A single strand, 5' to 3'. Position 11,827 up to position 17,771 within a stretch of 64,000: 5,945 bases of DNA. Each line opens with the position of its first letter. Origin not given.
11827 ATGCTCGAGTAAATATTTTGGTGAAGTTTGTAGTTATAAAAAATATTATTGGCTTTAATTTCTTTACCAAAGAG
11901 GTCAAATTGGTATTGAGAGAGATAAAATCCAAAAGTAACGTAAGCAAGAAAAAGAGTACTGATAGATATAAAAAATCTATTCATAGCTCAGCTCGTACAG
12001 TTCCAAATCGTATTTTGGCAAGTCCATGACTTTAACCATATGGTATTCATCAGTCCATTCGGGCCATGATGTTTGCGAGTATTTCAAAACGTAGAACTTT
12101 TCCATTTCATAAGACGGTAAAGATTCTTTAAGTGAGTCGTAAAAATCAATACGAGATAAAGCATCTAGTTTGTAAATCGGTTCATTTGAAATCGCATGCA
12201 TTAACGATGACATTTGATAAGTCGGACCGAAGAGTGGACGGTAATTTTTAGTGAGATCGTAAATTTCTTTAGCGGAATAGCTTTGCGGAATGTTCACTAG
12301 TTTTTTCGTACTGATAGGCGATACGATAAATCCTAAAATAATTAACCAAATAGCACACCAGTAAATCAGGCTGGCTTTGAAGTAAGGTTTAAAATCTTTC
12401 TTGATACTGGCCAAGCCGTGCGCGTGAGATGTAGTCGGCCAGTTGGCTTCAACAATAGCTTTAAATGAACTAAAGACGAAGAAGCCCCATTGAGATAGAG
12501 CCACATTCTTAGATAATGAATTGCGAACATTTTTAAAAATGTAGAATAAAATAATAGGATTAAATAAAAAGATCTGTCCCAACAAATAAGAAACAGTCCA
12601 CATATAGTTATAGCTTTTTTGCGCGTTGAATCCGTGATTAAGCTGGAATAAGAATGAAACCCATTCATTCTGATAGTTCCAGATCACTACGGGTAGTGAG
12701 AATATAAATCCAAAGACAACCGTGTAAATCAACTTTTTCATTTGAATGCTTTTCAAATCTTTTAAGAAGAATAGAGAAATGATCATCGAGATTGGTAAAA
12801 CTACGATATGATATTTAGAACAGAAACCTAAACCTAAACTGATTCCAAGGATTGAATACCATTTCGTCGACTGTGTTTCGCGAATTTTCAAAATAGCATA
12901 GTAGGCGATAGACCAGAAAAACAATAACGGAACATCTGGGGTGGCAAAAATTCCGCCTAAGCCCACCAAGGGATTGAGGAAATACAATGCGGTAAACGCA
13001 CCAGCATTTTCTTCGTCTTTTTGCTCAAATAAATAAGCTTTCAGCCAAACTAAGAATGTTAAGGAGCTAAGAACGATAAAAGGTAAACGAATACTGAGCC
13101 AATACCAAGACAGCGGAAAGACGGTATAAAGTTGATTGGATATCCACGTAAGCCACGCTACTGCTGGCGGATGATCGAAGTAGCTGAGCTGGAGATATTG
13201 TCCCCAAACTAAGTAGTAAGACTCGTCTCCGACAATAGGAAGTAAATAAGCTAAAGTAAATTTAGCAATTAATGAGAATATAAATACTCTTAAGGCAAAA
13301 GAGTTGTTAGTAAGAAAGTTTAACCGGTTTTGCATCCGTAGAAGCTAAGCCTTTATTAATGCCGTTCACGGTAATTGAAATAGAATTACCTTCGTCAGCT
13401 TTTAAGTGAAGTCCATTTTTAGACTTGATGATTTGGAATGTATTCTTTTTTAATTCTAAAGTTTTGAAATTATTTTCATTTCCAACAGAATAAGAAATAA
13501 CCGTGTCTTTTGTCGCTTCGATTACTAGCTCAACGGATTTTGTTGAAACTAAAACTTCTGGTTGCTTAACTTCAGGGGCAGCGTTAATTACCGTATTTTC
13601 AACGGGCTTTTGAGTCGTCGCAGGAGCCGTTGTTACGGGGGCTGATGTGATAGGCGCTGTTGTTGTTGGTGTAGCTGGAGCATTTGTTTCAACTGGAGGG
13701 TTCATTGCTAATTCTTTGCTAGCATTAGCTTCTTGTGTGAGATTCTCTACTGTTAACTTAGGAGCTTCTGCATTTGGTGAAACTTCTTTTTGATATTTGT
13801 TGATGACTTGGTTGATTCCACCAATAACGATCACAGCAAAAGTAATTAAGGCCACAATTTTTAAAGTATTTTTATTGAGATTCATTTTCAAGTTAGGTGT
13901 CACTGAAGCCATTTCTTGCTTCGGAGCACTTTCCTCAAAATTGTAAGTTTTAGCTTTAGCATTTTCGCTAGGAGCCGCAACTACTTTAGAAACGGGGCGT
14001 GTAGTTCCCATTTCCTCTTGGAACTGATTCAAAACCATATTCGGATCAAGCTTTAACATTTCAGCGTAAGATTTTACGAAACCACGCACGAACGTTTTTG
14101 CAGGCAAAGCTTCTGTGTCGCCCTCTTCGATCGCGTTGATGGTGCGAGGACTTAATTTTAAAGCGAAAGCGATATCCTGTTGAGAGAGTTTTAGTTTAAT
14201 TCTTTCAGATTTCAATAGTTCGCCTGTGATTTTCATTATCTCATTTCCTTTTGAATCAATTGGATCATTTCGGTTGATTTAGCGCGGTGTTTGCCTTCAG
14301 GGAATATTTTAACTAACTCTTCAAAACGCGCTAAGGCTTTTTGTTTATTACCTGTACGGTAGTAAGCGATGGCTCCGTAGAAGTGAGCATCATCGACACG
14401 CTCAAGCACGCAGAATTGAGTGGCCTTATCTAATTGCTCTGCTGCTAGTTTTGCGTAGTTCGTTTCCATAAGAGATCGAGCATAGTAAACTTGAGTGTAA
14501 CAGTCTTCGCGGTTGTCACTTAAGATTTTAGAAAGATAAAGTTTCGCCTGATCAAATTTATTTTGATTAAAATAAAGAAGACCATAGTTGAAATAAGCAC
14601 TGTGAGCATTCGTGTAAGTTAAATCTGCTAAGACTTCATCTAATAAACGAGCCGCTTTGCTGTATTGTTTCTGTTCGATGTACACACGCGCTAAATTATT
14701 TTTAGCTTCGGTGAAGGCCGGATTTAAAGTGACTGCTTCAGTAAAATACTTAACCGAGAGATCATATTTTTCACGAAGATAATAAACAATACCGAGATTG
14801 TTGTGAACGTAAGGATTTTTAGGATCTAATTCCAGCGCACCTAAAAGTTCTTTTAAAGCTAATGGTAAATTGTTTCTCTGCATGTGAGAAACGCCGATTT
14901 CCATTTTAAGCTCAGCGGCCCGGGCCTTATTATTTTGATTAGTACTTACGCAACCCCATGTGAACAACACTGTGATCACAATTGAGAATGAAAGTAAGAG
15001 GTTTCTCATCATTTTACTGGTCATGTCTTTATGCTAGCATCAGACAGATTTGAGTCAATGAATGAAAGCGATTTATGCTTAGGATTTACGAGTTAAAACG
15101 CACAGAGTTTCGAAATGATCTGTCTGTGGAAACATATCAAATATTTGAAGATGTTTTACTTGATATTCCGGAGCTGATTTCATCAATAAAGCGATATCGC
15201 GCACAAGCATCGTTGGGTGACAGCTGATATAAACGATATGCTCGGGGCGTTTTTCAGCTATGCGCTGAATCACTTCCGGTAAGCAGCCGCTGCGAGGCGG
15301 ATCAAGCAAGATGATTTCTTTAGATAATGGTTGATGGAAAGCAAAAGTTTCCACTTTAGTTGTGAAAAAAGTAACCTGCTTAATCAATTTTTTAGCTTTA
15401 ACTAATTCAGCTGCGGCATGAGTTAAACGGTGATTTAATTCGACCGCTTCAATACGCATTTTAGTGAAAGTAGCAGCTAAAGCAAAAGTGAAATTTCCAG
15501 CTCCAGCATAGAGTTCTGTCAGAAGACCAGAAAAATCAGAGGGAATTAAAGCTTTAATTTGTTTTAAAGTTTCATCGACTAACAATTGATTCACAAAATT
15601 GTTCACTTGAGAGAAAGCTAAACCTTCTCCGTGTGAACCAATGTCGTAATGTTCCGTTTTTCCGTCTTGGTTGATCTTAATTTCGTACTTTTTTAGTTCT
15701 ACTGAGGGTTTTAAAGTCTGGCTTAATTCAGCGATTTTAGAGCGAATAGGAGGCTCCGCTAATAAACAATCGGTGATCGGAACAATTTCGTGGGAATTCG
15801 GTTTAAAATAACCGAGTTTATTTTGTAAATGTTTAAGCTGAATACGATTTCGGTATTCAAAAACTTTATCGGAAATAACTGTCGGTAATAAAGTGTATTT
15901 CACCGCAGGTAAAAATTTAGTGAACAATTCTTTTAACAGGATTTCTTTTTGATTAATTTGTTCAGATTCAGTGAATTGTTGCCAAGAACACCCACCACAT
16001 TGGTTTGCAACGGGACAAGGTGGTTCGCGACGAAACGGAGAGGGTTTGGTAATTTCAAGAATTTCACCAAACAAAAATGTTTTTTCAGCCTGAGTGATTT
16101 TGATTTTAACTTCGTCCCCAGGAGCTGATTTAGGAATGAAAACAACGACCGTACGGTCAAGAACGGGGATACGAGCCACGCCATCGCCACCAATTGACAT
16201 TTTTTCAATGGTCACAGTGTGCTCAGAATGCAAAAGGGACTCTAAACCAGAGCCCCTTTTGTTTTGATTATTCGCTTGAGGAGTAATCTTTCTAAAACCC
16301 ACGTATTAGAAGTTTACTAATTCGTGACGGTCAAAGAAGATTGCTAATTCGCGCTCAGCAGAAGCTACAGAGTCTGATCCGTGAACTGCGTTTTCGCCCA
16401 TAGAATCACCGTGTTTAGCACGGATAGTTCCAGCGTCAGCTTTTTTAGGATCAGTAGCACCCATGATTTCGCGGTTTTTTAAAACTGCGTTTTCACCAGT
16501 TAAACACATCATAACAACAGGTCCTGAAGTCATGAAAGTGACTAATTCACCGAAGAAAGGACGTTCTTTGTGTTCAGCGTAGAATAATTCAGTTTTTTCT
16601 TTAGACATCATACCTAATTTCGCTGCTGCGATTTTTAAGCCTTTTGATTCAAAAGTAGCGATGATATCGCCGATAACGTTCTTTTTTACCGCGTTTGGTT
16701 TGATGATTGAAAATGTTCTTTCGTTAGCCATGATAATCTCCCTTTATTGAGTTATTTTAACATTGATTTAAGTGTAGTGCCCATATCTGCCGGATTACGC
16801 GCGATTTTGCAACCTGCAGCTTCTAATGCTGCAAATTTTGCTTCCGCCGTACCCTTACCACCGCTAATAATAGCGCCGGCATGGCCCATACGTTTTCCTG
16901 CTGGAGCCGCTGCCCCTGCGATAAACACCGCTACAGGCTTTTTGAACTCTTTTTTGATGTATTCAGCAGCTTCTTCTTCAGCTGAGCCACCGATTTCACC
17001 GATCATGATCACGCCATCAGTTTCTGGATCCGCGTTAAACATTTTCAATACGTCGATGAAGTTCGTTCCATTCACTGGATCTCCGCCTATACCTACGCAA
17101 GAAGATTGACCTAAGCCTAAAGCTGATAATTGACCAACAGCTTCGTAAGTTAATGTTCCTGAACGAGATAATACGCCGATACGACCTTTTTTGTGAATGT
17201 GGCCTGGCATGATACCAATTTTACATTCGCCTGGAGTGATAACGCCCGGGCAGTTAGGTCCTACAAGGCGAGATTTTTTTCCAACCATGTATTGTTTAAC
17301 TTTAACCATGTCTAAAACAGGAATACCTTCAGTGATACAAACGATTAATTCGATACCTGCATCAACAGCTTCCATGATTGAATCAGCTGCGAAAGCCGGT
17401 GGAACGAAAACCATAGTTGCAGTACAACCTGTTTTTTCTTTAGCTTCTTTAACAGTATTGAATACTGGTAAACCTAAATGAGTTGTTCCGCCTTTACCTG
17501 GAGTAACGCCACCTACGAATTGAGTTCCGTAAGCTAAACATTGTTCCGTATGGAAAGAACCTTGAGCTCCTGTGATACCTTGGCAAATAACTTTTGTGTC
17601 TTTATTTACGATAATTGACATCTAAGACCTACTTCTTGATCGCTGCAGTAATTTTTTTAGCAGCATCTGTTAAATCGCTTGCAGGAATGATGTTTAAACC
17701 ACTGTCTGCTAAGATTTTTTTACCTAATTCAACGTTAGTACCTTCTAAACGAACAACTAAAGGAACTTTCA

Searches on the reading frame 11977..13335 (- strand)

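Call 52: search_protein_families(library=pfam, proteins=[window:11977-13335:-], max_evalue=0.001)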
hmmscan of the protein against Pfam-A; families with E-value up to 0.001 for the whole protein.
window:11977-13335:- (452 aa): 1 family
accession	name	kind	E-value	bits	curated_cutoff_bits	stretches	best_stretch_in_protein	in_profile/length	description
PF13231.12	PMT_2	-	1.4e-21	77.8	26.1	1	54-219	1-160/160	Dolichyl-phosphate-mannose-protein mannosyltransferase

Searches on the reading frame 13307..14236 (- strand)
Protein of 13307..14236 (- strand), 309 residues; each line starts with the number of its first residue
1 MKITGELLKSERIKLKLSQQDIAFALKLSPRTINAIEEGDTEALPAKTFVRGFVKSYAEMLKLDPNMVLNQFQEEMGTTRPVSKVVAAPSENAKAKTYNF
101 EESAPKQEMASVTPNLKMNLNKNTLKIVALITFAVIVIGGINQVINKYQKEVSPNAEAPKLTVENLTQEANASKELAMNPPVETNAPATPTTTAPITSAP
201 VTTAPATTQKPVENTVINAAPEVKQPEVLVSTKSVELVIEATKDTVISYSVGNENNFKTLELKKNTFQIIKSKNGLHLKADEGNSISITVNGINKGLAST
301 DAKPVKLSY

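Call 52: search_protein_families(library=pfam, proteins=[window:13307-14236:-], max_evalue=0.001)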
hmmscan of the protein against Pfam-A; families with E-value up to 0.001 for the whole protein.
window:13307-14236:- (309 aa): 3 families
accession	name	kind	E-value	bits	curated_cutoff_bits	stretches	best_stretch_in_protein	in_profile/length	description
PF13413.12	HTH_25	-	1.2e-19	70.3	24.6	1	7-66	1-60/62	Helix-turn-helix domain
PF12844.13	HTH_19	-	3.6e-10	40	30.2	1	5-71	1-61/64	Helix-turn-helix domain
PF01381.28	HTH_3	-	1.4e-06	28.6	23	1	8-42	1-35/55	Helix-turn-helix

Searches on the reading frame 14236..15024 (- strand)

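Call 52: search_protein_families(library=pfam, proteins=[window:14236-15024:-], max_evalue=0.001)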
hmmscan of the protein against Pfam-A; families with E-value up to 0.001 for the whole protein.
window:14236-15024:- (262 aa): 19 families
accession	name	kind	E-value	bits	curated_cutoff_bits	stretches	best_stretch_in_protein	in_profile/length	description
PF07719.23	TPR_2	-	3.1e-27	92.8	27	1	71-103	1-33/34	Tetratricopeptide repeat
PF13432.12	TPR_16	-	1.2e-18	67.6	32.7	3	43-102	3-62/65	Tetratricopeptide repeat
PF00515.34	TPR_1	-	1.1e-17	63.4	27.8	1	72-103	2-33/34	Tetratricopeptide repeat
PF14559.12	TPR_19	-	5.3e-16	59.1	25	1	85-134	5-54/68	Tetratricopeptide repeat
PF13424.12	TPR_12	-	2.6e-14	53.6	30.1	1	107-168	5-72/77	Tetratricopeptide repeat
PF13181.12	TPR_8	-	7.5e-14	51.1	25.7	1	142-169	2-29/34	Tetratricopeptide repeat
PF13431.12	TPR_17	-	1.1e-12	47.6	24.4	1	63-88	5-30/34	Tetratricopeptide repeat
PF13174.12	TPR_6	-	1.3e-12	47.9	26.3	1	212-243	1-32/33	Tetratricopeptide repeat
PF13428.12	TPR_14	-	1.3e-12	47.5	23.5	0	109-144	5-38/44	Tetratricopeptide repeat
PF13374.12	TPR_10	-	7.2e-11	42.2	27.5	1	107-133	4-30/42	Tetratricopeptide repeat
PF13414.12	TPR_11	-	9.2e-11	41.7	26.8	1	47-82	4-39/42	TPR repeat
PF13371.12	TPR_9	-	5.4e-09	36.4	35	0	46-102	4-60/73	Tetratricopeptide repeat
PF13176.12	TPR_7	-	2.4e-07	30.7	27.9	0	110-138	4-31/36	Tetratricopeptide repeat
PF23914.1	TPR_CcmH_CycH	-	1.2e-05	25.6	42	0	52-169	34-149/158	Cytochrome c-type biogenesis protein H TPR domain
PF24575.1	TPR_Slam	-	3.2e-05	24.7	35.2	0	78-126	54-102/104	Surface lipoprotein assembly modifier, N-terminal TPR repeats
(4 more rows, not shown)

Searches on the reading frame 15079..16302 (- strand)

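Call 52: search_protein_families(library=pfam, proteins=[window:15079-16302:-], max_evalue=0.001)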
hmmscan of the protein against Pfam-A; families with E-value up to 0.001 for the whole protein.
window:15079-16302:- (407 aa): 2 families
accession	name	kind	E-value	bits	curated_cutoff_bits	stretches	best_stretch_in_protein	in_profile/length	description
PF05958.17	tRNA_U5-meth_tr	-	3e-18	66.4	23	1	229-405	178-356/357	tRNA (Uracil-5-)-methyltransferase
PF01938.26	TRAM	-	6.3e-12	45.6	21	1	26-82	6-61/61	TRAM domain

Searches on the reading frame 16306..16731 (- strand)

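Call 52: search_protein_families(library=pfam, proteins=[window:16306-16731:-], max_evalue=0.001)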
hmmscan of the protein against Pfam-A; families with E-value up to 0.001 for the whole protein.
window:16306-16731:- (141 aa): 1 family
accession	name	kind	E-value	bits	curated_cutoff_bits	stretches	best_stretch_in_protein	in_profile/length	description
PF00334.24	NDK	-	1.1e-55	187.7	27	1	4-137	1-134/135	Nucleoside diphosphate kinase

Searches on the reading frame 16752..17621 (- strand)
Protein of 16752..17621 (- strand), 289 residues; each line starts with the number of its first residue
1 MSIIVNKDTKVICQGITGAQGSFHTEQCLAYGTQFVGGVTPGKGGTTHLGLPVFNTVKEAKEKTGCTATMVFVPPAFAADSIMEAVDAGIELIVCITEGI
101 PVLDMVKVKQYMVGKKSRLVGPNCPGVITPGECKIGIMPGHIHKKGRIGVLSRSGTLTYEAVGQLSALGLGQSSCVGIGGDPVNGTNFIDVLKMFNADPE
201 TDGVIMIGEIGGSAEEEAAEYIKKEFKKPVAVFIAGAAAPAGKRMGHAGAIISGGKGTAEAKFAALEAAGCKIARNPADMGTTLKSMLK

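Call 52: search_protein_families(library=pfam, proteins=[window:16752-17621:-], max_evalue=0.001)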
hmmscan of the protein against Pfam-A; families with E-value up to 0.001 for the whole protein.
window:16752-17621:- (289 aa): 4 families
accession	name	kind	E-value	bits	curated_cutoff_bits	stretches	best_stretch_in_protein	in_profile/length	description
PF02629.25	CoA_binding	-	5e-33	114.2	22.3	1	6-99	1-97/97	CoA binding domain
PF00549.24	Ligase_CoA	-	6.5e-26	91.4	24.5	1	151-270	1-126/128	CoA-ligase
PF13607.11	Succ_CoA_lig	-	9.5e-09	35.6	27.4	1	145-280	1-131/138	Succinyl-CoA ligase like flavodoxin domain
PF13380.12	CoA_binding_2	-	0.00024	22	22.8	1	38-129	32-115/116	CoA binding domain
